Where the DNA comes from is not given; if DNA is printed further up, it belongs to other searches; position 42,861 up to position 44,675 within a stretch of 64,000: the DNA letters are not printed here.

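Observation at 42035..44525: Translationally coupled ABC-ATPase plus putative PD-(D/E)xK partner: candidate uncharacterised defence module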

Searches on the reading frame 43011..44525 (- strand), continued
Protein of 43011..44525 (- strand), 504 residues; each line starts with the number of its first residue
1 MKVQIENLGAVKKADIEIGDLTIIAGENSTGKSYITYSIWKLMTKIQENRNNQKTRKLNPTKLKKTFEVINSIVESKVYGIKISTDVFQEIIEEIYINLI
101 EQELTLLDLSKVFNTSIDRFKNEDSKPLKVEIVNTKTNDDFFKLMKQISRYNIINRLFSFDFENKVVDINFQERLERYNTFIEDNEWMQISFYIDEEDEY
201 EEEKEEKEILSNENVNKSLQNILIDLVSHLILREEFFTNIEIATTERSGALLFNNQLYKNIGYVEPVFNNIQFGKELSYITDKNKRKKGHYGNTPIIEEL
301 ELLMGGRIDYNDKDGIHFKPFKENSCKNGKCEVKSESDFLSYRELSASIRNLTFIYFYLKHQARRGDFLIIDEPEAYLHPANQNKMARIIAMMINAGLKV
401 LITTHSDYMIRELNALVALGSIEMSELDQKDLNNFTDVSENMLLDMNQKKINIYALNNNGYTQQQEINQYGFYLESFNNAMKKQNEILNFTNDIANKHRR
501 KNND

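Call 38: find_related_loci(query=A3, collection=genome_contigs, flank=6000)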
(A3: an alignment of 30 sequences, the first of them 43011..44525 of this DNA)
Query A3 (504 aa) in genome_contigs; peptide patterns used: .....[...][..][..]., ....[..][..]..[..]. (x = any residue, [..] = any of these).
599 stretches matched a pattern (row limit reached: there are more); 579 encode a relative of the query (tblastn E <= 1e-3); the best 80 are kept; 80 distinct loci.
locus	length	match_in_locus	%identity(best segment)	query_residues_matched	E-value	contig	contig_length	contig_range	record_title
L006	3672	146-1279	29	1-419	6e-42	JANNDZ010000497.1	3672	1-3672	MAG: Pseudanabaena sp. OTE_75_metabat_487_sub OTE_75_k141_2561711, whole genome shotgun sequence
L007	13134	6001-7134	27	1-419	4e-41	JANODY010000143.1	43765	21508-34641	MAG: Cyanobacteria bacterium SOY_65_metabat_81 SOY_65_k141_1315859, whole genome shotgun sequence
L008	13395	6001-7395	27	1-487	5e-41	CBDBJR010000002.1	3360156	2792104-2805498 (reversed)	MAG: Candidatus Poriferihabitaceae bacterium isolate ddc5a202-60fb-4026-963d-34f754f030b5 genome assembly, contig: conti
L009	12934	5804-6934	29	1-419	1e-40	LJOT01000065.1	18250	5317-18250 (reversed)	MAG: Anabaena sp. CRKS33 223, whole genome shotgun sequence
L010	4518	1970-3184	27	1-453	8e-41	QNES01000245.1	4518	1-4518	MAG: Gammaproteobacteria bacterium isolate B20_G6 B20_Guay6_scaffold_27609, whole genome shotgun sequence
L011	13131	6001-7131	29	1-419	1e-40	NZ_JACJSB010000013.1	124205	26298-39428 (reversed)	Dolichospermum sp. FACHB-1091 contig13, whole genome shotgun sequence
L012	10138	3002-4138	30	1-420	1e-40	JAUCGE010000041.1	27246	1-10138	Desulfobacterales bacterium HSG16 NODE_50_length_27246, whole genome shotgun sequence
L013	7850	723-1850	29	1-419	3e-40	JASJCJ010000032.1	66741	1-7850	MAG: Calothrix sp. MO_167.B12 MO_167.c_399, whole genome shotgun sequence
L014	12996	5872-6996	28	1-419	7e-40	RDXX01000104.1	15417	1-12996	MAG: Oscillatoriales cyanobacterium isolate PH2015_09S_45_247 PH2015_09S_scaffold_262, whole genome shotgun sequence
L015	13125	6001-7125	29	1-419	4e-40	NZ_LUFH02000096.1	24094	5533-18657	Sphaerospermopsis aphanizomenoides BCCUSP55 scaffold96_cov28, whole genome shotgun sequence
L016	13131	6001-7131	28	1-419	7e-40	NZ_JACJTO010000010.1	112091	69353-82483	Aphanizomenon flos-aquae FACHB-1287 contig10, whole genome shotgun sequence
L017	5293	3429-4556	28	1-419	3e-40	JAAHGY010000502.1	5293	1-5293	MAG: Cyanothece sp. SIO2G6 2G6_NODE_502, whole genome shotgun sequence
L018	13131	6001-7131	28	1-419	2e-39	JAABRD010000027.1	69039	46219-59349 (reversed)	MAG: Thiotrichaceae bacterium isolate S06.Bin195 NODE_27_length_69039_cov_6.14006, whole genome shotgun sequence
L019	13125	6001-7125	28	1-419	1e-39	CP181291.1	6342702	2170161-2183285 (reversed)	MAG: Microcoleus sp. isolate GLPB chromosome, complete genome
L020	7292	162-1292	28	1-419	1e-39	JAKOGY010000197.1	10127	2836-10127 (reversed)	Dolichospermum sp. ST_sed8 NODE_197_length_10127_cov_6.357910, whole genome shotgun sequence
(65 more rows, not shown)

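Call 50: find_encoding_contigs(protein=P0002, flank=2000, max_places=2)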
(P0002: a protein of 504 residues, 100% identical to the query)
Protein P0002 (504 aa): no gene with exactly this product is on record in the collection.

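Call 66: search_protein_families(library=pfam, alignment_id=A5, max_evalue=1)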
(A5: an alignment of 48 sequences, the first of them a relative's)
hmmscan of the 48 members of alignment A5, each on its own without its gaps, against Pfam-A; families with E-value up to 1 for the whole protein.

A. member 1, L006:1540-2097:+ (186 aa): 1 family
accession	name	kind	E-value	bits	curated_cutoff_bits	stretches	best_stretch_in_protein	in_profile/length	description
PF13588.12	HSDR_N_2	-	0.061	13.9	25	1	71-111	34-72/110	Type I restriction enzyme R protein N terminus (HSDR_N)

B. families by the number of members that match (of 48 scanned): 31 families (the first 25 are shown)
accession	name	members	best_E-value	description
PF13588.12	HSDR_N_2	11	0.00032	Type I restriction enzyme R protein N terminus (HSDR_N)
PF04313.20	HSDR_N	5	0.0028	Type I restriction enzyme R protein N terminus (HSDR_N)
PF10881.14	DUF2726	2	0.043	Protein of unknown function (DUF2726)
PF23335.1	Beta-prop_IFT80_2nd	2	0.048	IFT80 second beta-propeller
PF02976.21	MutH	1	0.0028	DNA mismatch repair enzyme MutH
PF23727.1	Beta-prop_FAM234A_B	1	0.0082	FAM234A/B beta-propeller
PF19033.6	Intu_longin_3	1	0.0097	Intu longin-like domain 3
PF18483.9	Lectin_L-type_dom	1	0.012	Legume lectin beta-barrel domain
PF03506.19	Flu_C_NS1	1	0.016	Influenza C non-structural protein (NS1)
PF17448.7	YqaH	1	0.02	Uncharacterized YqaH-like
PF02579.22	Nitro_FeMo-Co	1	0.028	Dinitrogenase iron-molybdenum cofactor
PF22809.1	DUF7014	1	0.032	Domain of unknown function (DUF7014)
PF18149.6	Helicase_PWI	1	0.035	N-terminal helicase PWI domain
PF08378.17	NERD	1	0.04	Nuclease-related domain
PF25202.1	DUF7834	1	0.046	Family of unknown function (DUF7834)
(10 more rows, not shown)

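Call 68: search_dna_similar(query=window:43011-44525:-, collection=plasmids, mode=protein, max_rows=15)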
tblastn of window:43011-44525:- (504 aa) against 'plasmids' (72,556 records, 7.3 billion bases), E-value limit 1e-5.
Records with a match: 41; places in all: 42; records where one place covers at least 80% of the query: 3.
Best place of each record, by identity: <60% 41.
By first word of the organism name: Klebsiella 12; Enterococcus 10; Escherichia 9; Photobacterium 2; Annamia 1; Bernardetia 1; Serratia 1; Cupriavidus 1; Bacillus 1; Acinetobacter 1; and 2 more.
By predicted mobility (MOB-suite, as given by PLSDB): non-mobilizable 21; conjugative 16; mobilizable 4.
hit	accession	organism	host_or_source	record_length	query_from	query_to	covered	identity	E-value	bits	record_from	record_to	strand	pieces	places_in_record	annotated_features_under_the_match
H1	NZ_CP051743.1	Escherichia coli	Homo sapiens,whole organism,rectal swab ...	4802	1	486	96%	25.8%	2e-26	120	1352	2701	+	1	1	AAA family ATPase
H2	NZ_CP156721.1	Escherichia coli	Homo sapiens,drainage fluid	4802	1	486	96%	25.8%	2e-26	120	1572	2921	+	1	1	AAA family ATPase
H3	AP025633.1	Annamia dubia NIES-4383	-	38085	1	419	83%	28.4%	1e-32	139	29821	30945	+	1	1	hypothetical protein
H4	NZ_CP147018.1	Bernardetia sp. Wsw4-3y2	Red alga,Red algae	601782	1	493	38%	41.5%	1e-19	158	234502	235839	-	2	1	AAA family ATPase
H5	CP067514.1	Klebsiella pneumoniae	Homo sapiens,other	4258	263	497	47%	30.3%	6e-18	95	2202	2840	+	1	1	AAA family ATPase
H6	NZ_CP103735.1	Klebsiella pneumoniae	Homo sapiens,blood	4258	263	497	47%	30.3%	6e-18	95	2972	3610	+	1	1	AAA family ATPase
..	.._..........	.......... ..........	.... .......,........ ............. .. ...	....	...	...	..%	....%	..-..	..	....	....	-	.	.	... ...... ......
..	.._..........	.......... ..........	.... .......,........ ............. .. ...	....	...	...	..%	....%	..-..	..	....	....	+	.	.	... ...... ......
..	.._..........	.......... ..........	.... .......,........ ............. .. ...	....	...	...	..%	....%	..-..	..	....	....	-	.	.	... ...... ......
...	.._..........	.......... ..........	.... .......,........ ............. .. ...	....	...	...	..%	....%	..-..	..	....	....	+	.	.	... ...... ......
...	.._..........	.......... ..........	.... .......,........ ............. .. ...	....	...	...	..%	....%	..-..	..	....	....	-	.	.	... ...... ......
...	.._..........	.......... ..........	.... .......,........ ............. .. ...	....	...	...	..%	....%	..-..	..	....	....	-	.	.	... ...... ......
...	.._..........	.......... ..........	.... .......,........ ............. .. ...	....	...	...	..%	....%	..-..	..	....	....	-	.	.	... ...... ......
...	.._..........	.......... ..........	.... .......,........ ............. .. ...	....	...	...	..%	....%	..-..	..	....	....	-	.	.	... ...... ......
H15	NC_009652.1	Klebsiella pneumoniae subsp. pneumoniae MGH 78578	-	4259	263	497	47%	29.9%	2e-17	93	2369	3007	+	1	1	AAA family ATPase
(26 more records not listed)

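Call 70: get_annotated_region(hit=H1, flank=2500)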
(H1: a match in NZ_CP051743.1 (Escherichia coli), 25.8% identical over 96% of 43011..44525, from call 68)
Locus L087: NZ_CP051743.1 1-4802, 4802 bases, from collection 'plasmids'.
description: Escherichia coli strain SCU-105 plasmid pSCU-105-5, complete sequence
organism: Escherichia coli (NCBI taxid 562)
taxonomy: Bacteria; Pseudomonadota; Gammaproteobacteria; Enterobacterales; Enterobacteriaceae; Escherichia; Escherichia coli
host: -; source: Homo sapiens,whole organism,rectal swab from healthy college student; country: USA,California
typing (MOB-suite, as given by PLSDB): non-mobilizable; replicon Col(MG828),rep_cluster_2373
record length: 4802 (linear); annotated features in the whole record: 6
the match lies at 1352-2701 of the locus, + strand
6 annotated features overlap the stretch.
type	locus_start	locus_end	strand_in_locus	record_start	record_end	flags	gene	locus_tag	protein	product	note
CDS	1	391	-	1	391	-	-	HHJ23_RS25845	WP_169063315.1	helix-turn-helix domain-containing protein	-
CDS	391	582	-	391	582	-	-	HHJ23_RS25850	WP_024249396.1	Rop family plasmid primer RNA-binding protein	-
CDS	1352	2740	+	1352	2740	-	-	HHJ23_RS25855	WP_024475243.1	AAA family ATPase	-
CDS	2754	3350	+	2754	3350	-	-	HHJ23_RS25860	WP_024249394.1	hypothetical protein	-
CDS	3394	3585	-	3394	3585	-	-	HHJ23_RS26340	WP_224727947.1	hypothetical protein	-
CDS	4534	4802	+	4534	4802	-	-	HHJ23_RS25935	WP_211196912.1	hypothetical protein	-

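Call 71: get_annotated_region(hit=H4, flank=5000)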
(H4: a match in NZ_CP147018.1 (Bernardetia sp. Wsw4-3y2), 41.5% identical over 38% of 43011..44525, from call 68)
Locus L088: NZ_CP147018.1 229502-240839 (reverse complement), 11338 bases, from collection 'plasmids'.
description: Bernardetia sp. Wsw4-3y2 plasmid plasmd1, complete sequence
organism: Bernardetia sp. Wsw4-3y2 (NCBI taxid 3127471)
taxonomy: Bacteria; Bacteroidota; Cytophagia; Cytophagales; Bernardetiaceae; Bernardetia; Bernardetia sp. Wsw4-3y2
host: -; source: Red alga,Red algae; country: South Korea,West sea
typing (MOB-suite, as given by PLSDB): non-mobilizable
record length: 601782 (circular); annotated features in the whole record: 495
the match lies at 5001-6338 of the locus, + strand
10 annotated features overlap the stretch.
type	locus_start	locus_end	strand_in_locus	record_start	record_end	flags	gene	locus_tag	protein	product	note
CDS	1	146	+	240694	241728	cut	-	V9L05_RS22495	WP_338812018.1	ISAs1 family transposase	-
CDS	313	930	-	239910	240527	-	-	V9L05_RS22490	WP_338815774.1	transposase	GO:0006313 - DNA transposition [Evidence IEA]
CDS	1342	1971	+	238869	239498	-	-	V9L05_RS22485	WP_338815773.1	GNAT family N-acetyltransferase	-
CDS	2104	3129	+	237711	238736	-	thiL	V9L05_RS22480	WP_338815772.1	thiamine-phosphate kinase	GO:0009228 - thiamine biosynthetic process [Evidence IEA]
CDS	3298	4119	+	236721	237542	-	panB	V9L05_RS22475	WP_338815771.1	3-methyl-2-oxobutanoate hydroxymethyltransferase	GO:0015940 - pantothenate biosynthetic process [Evidence IEA]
CDS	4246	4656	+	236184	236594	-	-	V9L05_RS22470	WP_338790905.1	STAS/SEC14 domain-containing protein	-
CDS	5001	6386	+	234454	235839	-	-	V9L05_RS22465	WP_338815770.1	AAA family ATPase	-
CDS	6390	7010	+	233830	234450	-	-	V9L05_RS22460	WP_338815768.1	hypothetical protein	-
CDS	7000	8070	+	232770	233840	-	-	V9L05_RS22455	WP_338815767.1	aminopeptidase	-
CDS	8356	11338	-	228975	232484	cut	-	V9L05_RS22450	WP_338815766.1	GMC oxidoreductase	-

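Call 72: search_protein_families(library=padloc, proteins=[L087:1352-2740:+, L087:2754-3350:+, L088:6390-7010:+], max_evalue=0.001)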
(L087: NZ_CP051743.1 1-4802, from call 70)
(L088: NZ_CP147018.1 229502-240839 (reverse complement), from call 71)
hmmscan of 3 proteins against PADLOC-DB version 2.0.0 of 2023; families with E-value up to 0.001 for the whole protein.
L087:1352-2740:+ (462 aa): 55 families (the best 25 are shown)
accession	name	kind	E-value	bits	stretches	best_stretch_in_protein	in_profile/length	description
PDLC04032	PD-T4-4_A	-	3.2e-123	410.2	1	1-459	1-469/474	-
PDLC04033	PD-T4-4_A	-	2.9e-109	364.3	1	1-456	1-455/460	-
PDLC04664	PDC-M47A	-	6.3e-92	306.9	1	1-426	1-413/461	-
PDLC02979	AriA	-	1.6e-28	98.5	1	2-381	5-373/373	-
PDLC03878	NsnB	-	2.5e-18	65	1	2-430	4-328/345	-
PDLC04214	HEC-02A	-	1.4e-16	58.7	1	273-385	175-286/338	-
PDLC02980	AriA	-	1e-15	56.5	1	21-381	1-303/304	-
PDLC04213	HEC-02A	-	1.8e-15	55.4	1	265-388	168-283/337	-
PDLC02358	Old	-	1.4e-13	48.5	2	338-387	286-335/578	Old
PDLC04710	PDC-M56A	-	4.5e-12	43.7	1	337-452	241-352/382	-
PDLC04146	HEC-02B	-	2.2e-11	41.4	1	318-393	219-295/344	-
PDLC02915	ATPase-Toprim_I-B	-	4.3e-11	40.3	2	339-388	258-306/623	-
PDLC02914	ATPase-Toprim_I-B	-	4.9e-11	40.5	1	318-387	185-254/443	-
PDLC04177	HEC-01A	-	1.8e-10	38.4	1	301-387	263-346/393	-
PDLC00289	PtuA1|PtuA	-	2.3e-10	38.1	1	286-389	201-301/404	AAA ATPase domain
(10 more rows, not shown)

L087:2754-3350:+ (198 aa): 5 families
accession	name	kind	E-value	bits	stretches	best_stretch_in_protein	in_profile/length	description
PDLC04035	PD-T4-4_B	-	1.1e-43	147.3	1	1-170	1-167/206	-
PDLC04034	PD-T4-4_B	-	3.3e-10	38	1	23-173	24-163/190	-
PDLC04037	PD-T4-4_B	-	1.1e-06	26.5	1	2-182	6-171/190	-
PDLC04668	PDC-M47B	-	2.1e-05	22.3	1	3-188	5-172/186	-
PDLC04666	PDC-M47B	-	0.00016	19.5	1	75-140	48-114/174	-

L088:6390-7010:+ (206 aa): 7 families
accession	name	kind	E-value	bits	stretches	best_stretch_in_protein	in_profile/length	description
PDLC04035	PD-T4-4_B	-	1.1e-12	46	1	4-126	2-139/206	-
PDLC04034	PD-T4-4_B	-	6e-12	43.7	1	21-145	21-149/190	-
PDLC04668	PDC-M47B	-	7.3e-10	36.9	1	7-173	7-173/186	-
PDLC04665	PDC-M47B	-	2.3e-09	35.2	1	27-134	31-136/202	-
PDLC04666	PDC-M47B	-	2e-08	32.3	1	25-148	10-134/174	-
PDLC04037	PD-T4-4_B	-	1.3e-06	26.3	1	5-141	7-146/190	-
PDLC04036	PD-T4-4_B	-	0.00045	18.2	0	60-145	85-161/203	-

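Call 84: search_protein_families(library=pfam, proteins=[L003:3-2054:-, L001:4088-5146:+, L002:3-797:+, L002:889-1176:+, L002:7036-8262:+], max_evalue=0.01)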
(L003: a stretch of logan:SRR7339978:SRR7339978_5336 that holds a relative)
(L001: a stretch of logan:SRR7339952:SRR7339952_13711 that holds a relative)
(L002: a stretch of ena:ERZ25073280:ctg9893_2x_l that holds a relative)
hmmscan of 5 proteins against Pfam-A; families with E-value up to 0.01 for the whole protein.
L003:3-2054:- (684 aa): 11 families
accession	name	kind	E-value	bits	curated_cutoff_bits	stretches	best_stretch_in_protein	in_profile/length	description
PF12796.13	Ank_2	-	3.6e-159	518.3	27.3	11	176-270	1-88/90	Ankyrin repeats (3 copies)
PF00023.36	Ank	-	1.2e-95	308.3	21.1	11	481-511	3-32/33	Ankyrin repeat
PF13637.12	Ank_4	-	2.4e-94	307.6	22.7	16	47-91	7-50/50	Ankyrin repeats (many copies)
PF13606.12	Ank_3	-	1.3e-75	239.5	22.3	5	173-200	3-29/30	Ankyrin repeat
PF13857.12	Ank_5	-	7.1e-70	230.6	27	10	466-518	1-53/56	Ankyrin repeats (many copies)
PF23745.1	ANK_LRRK2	-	2.3e-20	73.2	27.5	1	145-201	38-92/130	LRRK2 ANK repeat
PF25508.1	TRPM2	-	2.3e-09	38.2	27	0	177-201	18-42/257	TRPM2-like domain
PF22194.2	F-93_WHD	-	9e-07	29.3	28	0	251-275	29-49/62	F-93, winged-helix domain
PF01316.27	Arg_repressor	-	0.0039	17.4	27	0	187-203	24-40/70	Arginine repressor, DNA binding domain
PF06563.17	DUF1125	-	0.0057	17.6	28.3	0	576-627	10-61/66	Protein of unknown function (DUF1125)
PF01250.22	Ribosomal_S6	-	0.0097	16.5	27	0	326-354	25-53/90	Ribosomal protein S6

L001:4088-5146:+ (352 aa): 2 families
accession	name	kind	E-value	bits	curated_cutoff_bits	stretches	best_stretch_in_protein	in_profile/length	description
PF13175.12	AAA_15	-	4.5e-14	53.3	32.1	1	140-258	253-374/374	AAA ATPase domain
PF13304.12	AAA_21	-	2.9e-10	41.2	27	1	151-258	179-303/304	AAA domain, putative AbiEii toxin, Type IV TA system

L002:3-797:+ (264 aa): 1 family
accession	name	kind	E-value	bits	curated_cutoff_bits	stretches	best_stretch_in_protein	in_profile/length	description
PF14335.11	DUF4391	-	2.5e-22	80.4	29.9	1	53-262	18-232/232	Domain of unknown function (DUF4391)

L002:889-1176:+ (95 aa): 0 families

L002:7036-8262:+ (408 aa): 1 family
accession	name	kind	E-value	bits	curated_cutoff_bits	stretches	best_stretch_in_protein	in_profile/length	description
PF19778.5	RE_endonuc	-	1.3e-36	125.2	23.4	1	295-392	2-99/108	Endonuclease domain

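Call 89: search_protein_families(library=padloc, proteins=[L003:3-2054:-, L001:4088-5146:+], max_evalue=0.001)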
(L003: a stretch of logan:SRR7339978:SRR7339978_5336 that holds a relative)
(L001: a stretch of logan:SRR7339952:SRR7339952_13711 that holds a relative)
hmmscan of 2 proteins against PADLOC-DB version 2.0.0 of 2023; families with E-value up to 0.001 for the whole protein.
L003:3-2054:- (684 aa): 3 families
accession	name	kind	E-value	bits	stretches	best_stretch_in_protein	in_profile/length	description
PDLC04783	PDC-M72A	-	3.9e-100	333.9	6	415-558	232-372/392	-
PDLC02908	Ankyrin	-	1.5e-32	110.8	5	210-331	739-858/880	-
PDLC02203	MzaA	-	2.7e-08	30.6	0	279-343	15-77/683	-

L001:4088-5146:+ (352 aa): 59 families (the best 25 are shown)
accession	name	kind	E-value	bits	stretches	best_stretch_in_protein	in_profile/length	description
PDLC04033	PD-T4-4_A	-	3e-48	163.1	1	127-335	242-448/460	-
PDLC04664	PDC-M47A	-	1.3e-42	144.4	1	126-282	237-391/461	-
PDLC04032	PD-T4-4_A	-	2.3e-34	117.2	1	130-333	261-457/474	-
PDLC02979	AriA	-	2.6e-15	55.1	1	138-258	250-373/373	-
PDLC04214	HEC-02A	-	1.2e-14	52.4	1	141-276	168-299/338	-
PDLC03878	NsnB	-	2.1e-14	52.1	1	211-276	234-292/345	-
PDLC02980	AriA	-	2e-12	45.7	1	153-258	181-303/304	-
PDLC02358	Old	-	2.8e-10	37.6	1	195-266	267-337/578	Old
PDLC04213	HEC-02A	-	6e-09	33.9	1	147-265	169-283/337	-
PDLC00265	PtuA1|PtuA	-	9.9e-09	32.8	1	188-298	300-409/479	AAA ATPase domain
PDLC00273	PtuA1|PtuA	-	1.8e-08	31.9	1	187-258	197-269/375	AAA ATPase domain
PDLC00091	GajA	-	2.6e-08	31.2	1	190-257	277-341/627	AAA ATPase domain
PDLC04146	HEC-02B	-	2.8e-08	31.2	1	153-294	181-314/344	-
PDLC04148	HEC-03B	-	2.6e-07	28.1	1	209-267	334-393/458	-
PDLC00303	PtuA1|PtuA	-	3.6e-07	27.6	1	193-256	216-280/386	AAA ATPase domain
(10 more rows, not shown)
